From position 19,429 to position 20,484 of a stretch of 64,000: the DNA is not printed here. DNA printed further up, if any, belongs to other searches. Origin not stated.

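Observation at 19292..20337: nrdD and nrdG separated by a translationally coupled SemiSWEET/PQ-loop-like membrane protein and a truncated capsid-protein paralog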

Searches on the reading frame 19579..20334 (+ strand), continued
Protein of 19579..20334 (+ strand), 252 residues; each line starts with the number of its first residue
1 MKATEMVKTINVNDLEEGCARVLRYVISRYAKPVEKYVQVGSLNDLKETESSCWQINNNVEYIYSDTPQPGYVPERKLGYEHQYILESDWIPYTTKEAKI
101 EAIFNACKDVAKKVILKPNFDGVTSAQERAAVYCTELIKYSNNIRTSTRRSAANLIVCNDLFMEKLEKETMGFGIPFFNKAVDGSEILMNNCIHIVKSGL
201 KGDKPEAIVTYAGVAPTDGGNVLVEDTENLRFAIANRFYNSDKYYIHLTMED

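Call 41: predict_structure(alignment_id=A2)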
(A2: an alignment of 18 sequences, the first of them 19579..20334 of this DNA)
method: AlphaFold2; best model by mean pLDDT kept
length: 252 residues; sequences in the alignment: 18
mean_pLDDT: 86.7   pTM: 0.81
mean pLDDT of the five models: 86.7, 85.9, 85.8, 85.1, 84.6
residues with pLDDT >= 90: 144; 70-90: 80; 50-70: 13; < 50: 15
segments of 3 or more residues with pLDDT < 50: 39-41, 47-52, 54-57
pLDDT, mean of each block of 10 residues (from residue 1): 89 93 90 65 47 51 81 89 95 91 96 93 87 93 93 95 91 81 88 93 94 89 95 95 96 76
secondary structure, 60 per line:
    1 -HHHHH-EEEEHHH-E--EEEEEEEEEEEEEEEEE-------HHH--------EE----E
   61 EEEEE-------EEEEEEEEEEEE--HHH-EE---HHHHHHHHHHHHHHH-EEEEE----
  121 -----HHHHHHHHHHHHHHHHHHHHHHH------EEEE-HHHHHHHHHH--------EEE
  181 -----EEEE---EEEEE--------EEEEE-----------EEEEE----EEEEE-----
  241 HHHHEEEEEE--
elements in order: H2-6 E8-11 E19-35 E60-65 E73-84 H96-110 E112-116 H126-148 E155-158 H160-169 E178-180 E186-189 E193-197 E206-210 E222-226 E231-235 H241-244 E245-250

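Call 44: fold_search(model_id=the predicted structure, library=pdb)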
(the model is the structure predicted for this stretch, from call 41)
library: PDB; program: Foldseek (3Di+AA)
matches with E <= 10: 357; with E <= 0.001: 22
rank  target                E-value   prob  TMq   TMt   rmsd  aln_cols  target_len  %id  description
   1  8gmo_0                1.2e-06  1.00  0.44  0.25   9.4       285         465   11  Bacteriophage T4 capsid shell containing 9DE insertions into the gp23* major capsid protein subunits (released 2023-05-10)
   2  8gmo_AD               1.3e-06  1.00  0.45  0.28   9.4       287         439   12  Bacteriophage T4 capsid shell containing 9DE insertions into the gp23* major capsid protein subunits (released 2023-05-10)
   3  7vrt_bj               1.5e-06  1.00  0.48  0.34  14.9       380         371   11  The unexpanded head structure of phage T4 (released 2022-10-05)
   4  7vrt_af               1.8e-06  1.00  0.45  0.32   8.6       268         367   10  The unexpanded head structure of phage T4 (released 2022-10-05)
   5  6uzc_C                4.1e-06  1.00  0.45  0.28   9.3       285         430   12  Portal vertex structure of bacteriophage T4 (released 2020-04-29)
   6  7vrt_al               4.6e-06  1.00  0.56  0.40  13.6       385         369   10  The unexpanded head structure of phage T4 (released 2022-10-05)
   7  9m66_A                4.9e-06  1.00  0.44  0.42  11.1       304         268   11  Cryo-EM structure of bacteriophage NF5 capsid (released 2025-12-17)
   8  9mkb_Ao               6.2e-06  1.00  0.52  0.32  12.7       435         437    9  Structure of the bacteriophage T4 portal-neck-tail complex (released 2025-12-24)
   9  7vrt_cf               7.0e-06  1.00  0.45  0.32   8.6       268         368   12  The unexpanded head structure of phage T4 (released 2022-10-05)
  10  7vrt_aa               8.4e-06  1.00  0.46  0.32   9.1       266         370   10  The unexpanded head structure of phage T4 (released 2022-10-05)
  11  6uzc_A                8.4e-06  1.00  0.44  0.26   8.6       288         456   10  Portal vertex structure of bacteriophage T4 (released 2020-04-29)
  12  7vrt_he               1.1e-05  1.00  0.50  0.35  11.8       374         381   11  The unexpanded head structure of phage T4 (released 2022-10-05)
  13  9mkb_A8               1.1e-05  1.00  0.46  0.28   9.7       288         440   11  Structure of the bacteriophage T4 portal-neck-tail complex (released 2025-12-24)
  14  5vf3_A                1.5e-05  1.00  0.44  0.26  10.3       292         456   11  Bacteriophage T4 isometric capsid (released 2017-09-13)
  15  9ukm_A                1.6e-05  1.00  0.43  0.27  15.6       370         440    9  Cryo-EM structure of bacteriophage P1 head (released 2025-10-22)
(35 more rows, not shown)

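Call 54: find_encoding_contigs(protein=P0010, flank=8000, max_places=2)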
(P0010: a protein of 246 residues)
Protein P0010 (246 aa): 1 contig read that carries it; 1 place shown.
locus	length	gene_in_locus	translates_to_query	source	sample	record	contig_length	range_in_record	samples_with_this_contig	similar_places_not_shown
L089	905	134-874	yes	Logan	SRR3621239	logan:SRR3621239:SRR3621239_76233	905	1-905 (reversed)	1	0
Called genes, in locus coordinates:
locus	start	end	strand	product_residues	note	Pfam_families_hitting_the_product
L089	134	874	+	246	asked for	-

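Call 55: find_encoding_contigs(protein=P0017, flank=8000, max_places=2)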
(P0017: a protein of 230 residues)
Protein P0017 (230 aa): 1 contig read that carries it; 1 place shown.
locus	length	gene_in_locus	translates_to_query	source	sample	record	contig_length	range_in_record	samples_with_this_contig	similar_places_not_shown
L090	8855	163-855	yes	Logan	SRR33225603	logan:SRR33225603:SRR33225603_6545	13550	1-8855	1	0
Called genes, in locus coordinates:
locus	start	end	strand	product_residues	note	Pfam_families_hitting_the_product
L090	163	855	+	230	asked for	PF07068:Gp23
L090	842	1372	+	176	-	PF13353:Fer4_12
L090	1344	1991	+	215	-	-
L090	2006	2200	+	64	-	-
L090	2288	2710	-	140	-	-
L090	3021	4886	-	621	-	-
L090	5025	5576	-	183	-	-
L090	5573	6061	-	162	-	-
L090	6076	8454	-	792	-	-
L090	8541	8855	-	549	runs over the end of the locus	-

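Call 56: find_encoding_contigs(protein=P0014, flank=8000, max_places=2)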
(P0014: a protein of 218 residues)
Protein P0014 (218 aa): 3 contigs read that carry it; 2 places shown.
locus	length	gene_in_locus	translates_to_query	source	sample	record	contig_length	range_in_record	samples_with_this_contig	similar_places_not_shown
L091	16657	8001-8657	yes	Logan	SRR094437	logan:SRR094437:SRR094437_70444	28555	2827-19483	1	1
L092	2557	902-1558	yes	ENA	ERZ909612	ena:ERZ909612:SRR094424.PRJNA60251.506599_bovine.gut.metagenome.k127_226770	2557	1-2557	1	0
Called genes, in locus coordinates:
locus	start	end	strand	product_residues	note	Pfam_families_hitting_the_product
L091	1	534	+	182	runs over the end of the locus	-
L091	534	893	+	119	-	-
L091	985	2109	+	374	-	PF00154:RecA_N, PF21134:T4_UVSX_C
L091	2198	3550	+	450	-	PF03796:DnaB_C, PF06745:ATPase (weak)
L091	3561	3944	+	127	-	-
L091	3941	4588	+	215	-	-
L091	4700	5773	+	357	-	PF08804:gp32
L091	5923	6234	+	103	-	-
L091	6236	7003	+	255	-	PF08761:dUTPase_2 (weak)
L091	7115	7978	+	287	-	-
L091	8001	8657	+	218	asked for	PF07068:Gp23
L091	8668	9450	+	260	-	PF12705:PDDEXK_1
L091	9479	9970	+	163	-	-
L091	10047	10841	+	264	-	-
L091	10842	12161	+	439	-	-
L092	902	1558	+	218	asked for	PF07068:Gp23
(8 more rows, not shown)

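Call 60: search_protein_families(library=pfam, proteins=[L002:10778-11365:+, L019:2568-4478:+, L013:6164-7090:+, L013:580-1059:+, L013:4362-5018:+, L013:5489-6157:+, L090:1344-1988:+], max_evalue=0.01)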
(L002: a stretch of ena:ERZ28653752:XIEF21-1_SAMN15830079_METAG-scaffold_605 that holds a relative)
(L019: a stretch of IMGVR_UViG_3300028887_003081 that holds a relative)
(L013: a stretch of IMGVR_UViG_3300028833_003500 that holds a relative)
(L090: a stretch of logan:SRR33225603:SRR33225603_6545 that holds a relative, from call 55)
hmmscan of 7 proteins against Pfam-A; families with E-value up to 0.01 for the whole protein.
L002:10778-11365:+ (196 aa): 0 families

L019:2568-4478:+ (637 aa): 6 families
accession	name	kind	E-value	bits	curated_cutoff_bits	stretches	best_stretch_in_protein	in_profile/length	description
PF24308.1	DUF7487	-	2.6e-09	37.7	27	1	202-280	18-99/220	Family of unknown function (DUF7487)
PF00096.32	zf-C2H2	-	0.00012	22.8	25.2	1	104-127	1-23/23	Zinc finger, C2H2 type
PF12171.14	zf-C2H2_jaz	-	0.0042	17.7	22.6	1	104-124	2-22/27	Zinc-finger double-stranded RNA-binding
PF13894.12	zf-C2H2_4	-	0.0046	18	27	1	104-127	1-24/24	C2H2-type zinc finger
PF23107.1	Zf-C2H2_ZNF451_C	-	0.006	17.6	30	0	104-137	3-37/59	Two consecutive Zinc fingers C2H2 type, ZNF451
PF05605.18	zf-Di19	-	0.0083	16.8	27.5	0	103-130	2-28/54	Drought induced 19 protein (Di19), zinc-binding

L013:6164-7090:+ (309 aa): 2 families
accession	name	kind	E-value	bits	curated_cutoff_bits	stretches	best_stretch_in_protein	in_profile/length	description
PF04055.27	Radical_SAM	-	4.4e-10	40.4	29.5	1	20-117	7-99/166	Radical SAM superfamily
PF13353.11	Fer4_12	-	1.6e-07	32.1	22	1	12-110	8-110/137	4Fe-4S single cluster domain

L013:580-1059:+ (160 aa): 1 family
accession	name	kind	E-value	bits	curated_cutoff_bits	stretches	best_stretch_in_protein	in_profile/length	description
PF01844.29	HNH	-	0.0027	18.3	21.4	1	25-47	16-38/47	HNH endonuclease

L013:4362-5018:+ (219 aa): 1 family
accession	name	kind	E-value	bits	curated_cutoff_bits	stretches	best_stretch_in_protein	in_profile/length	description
PF07068.17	Gp23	-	0.00099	19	24.4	1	57-134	185-262/376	Major capsid protein Gp23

L013:5489-6157:+ (223 aa): 2 families
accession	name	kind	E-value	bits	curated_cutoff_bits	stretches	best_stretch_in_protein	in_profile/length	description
PF07068.17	Gp23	-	8.9e-06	25.8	24.4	1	81-194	195-318/376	Major capsid protein Gp23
PF25252.1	DUF7854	-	0.00063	20.2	32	1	153-208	23-78/81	Family of unknown function (DUF7854)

L090:1344-1988:+ (215 aa): 1 family
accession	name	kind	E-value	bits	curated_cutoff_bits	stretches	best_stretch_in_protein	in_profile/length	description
PF07068.17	Gp23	-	2.1e-05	24.5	24.4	1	67-185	189-317/376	Major capsid protein Gp23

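Call 67: search_protein_families(library=ncbifam, proteins=[window:19579-20334:+], max_evalue=0.01)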
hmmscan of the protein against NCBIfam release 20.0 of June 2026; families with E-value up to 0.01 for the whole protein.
window:19579-20334:+ (252 aa): 0 families

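Call 72: list_cluster_members(proteins=[P0026, window:19579-20334:+])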
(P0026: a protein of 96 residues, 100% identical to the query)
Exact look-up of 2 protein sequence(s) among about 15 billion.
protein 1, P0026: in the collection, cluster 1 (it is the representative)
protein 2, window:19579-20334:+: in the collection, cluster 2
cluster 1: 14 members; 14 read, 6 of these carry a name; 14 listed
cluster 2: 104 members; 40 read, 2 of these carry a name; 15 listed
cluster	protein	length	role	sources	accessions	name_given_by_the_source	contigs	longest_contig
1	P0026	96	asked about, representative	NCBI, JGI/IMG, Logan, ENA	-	uncharacterized protein with PQ loop repeat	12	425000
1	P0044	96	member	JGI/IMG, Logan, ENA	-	uncharacterized protein with PQ loop repeat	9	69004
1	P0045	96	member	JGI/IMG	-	uncharacterized protein with PQ loop repeat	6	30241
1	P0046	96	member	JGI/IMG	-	uncharacterized protein with PQ loop repeat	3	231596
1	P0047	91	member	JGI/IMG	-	uncharacterized protein with PQ loop repeat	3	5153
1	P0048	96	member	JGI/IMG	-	uncharacterized protein with PQ loop repeat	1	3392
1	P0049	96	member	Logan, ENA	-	-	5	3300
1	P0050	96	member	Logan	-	-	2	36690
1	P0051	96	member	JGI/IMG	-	-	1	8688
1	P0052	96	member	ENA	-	-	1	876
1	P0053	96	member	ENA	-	-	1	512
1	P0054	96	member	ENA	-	-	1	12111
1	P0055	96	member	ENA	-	-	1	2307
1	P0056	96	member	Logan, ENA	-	-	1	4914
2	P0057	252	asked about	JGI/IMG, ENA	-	-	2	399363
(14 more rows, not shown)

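Call 75: search_dna_similar(query=P0011, collection=phages, mode=protein, max_evalue=0.01, max_rows=25)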
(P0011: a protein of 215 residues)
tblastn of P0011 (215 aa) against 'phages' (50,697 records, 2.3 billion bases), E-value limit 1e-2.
Records with a match: 1; places in all: 1; records where one place covers at least 80% of the query: 0.
Best place of each record, by identity: <60% 1.
By first word of the organism name: Vibrio 1.
By host as written in the record: Vibrio cyclitrophicus 1.
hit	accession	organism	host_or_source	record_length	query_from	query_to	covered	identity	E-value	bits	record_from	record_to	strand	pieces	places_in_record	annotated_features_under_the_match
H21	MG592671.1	Vibrio phage 2.275.O._10N.286.54.E11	Vibrio cyclitrophicus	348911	96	184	41%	33.3%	7e-4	46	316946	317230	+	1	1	capsid protein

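Call 76: search_dna_similar(query=P0014, collection=phages, mode=protein, max_evalue=0.01, max_rows=25)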
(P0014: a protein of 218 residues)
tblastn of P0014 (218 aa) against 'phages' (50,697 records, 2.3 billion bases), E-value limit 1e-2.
Records with a match: 1; places in all: 1; records where one place covers at least 80% of the query: 0.
Best place of each record, by identity: <60% 1.
By first word of the organism name: Pseudoalteromonas 1.
By host as written in the record: Pseudoalteromonas shioyasakiensis 1.
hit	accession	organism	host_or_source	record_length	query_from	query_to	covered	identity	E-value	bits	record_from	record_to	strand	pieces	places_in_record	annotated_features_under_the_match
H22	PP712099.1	Pseudoalteromonas phage vB_Psh_XG4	Pseudoalteromonas shioyasakiensis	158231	90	191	47%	30.0%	2e-3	45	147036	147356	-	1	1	record has no annotation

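Call 80: search_protein_families(library=phrogs, proteins=[L002:10778-11365:+, L013:4362-5018:+, L013:5489-6157:+, P0014, P0023, P0017, P0013, P0019, L013:6164-7090:+], max_evalue=0.01)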
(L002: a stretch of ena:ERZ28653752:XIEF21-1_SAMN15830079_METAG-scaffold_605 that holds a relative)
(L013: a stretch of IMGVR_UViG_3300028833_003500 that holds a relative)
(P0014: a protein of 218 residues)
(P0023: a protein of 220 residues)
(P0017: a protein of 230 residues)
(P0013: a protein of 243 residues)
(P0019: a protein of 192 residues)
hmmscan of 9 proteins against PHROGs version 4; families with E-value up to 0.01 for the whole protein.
L002:10778-11365:+ (196 aa): 0 families

L013:4362-5018:+ (219 aa): 0 families

L013:5489-6157:+ (223 aa): 1 family
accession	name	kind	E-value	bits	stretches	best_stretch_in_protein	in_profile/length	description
phrog_138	-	head and packaging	5e-05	23.5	1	87-194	263-374/444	major head protein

P0014 (218 aa): 1 family
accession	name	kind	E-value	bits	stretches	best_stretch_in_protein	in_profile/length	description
phrog_138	-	head and packaging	2.4e-05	24.6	1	90-160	274-342/444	major head protein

P0023 (220 aa): 1 family
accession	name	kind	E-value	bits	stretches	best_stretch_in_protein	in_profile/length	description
phrog_138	-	head and packaging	0.0024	17.9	1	74-191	266-373/444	major head protein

P0017 (230 aa): 1 family
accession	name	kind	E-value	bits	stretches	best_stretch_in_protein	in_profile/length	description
phrog_138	-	head and packaging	2.5e-05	24.5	1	70-191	259-373/444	major head protein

P0013 (243 aa): 1 family
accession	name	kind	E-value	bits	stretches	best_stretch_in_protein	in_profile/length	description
phrog_138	-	head and packaging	0.00045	20.4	1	107-211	282-372/444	major head protein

P0019 (192 aa): 0 families

L013:6164-7090:+ (309 aa): 6 families
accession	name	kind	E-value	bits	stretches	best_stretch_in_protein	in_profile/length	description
phrog_16999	-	other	1.3e-06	29.2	1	19-159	20-159/288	Fe-S oxidoreductase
phrog_626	-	DNA, RNA and nucleotide metabolism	1.1e-05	26.1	1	10-82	17-94/164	anaerobic ribonucleotide reductase small subunit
phrog_1802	-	other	4.8e-05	23.4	1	7-82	41-122/556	radical SAM domain-containing protein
phrog_2076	-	moron, auxiliary metabolic gene and host takeover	0.00012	22.7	1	18-86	39-116/247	QueE-like radical SAM domain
phrog_13987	-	other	0.0015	18.9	1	14-69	19-76/274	radical SAM domain-containing protein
phrog_31524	-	unknown function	0.0035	17.9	0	14-85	7-69/190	-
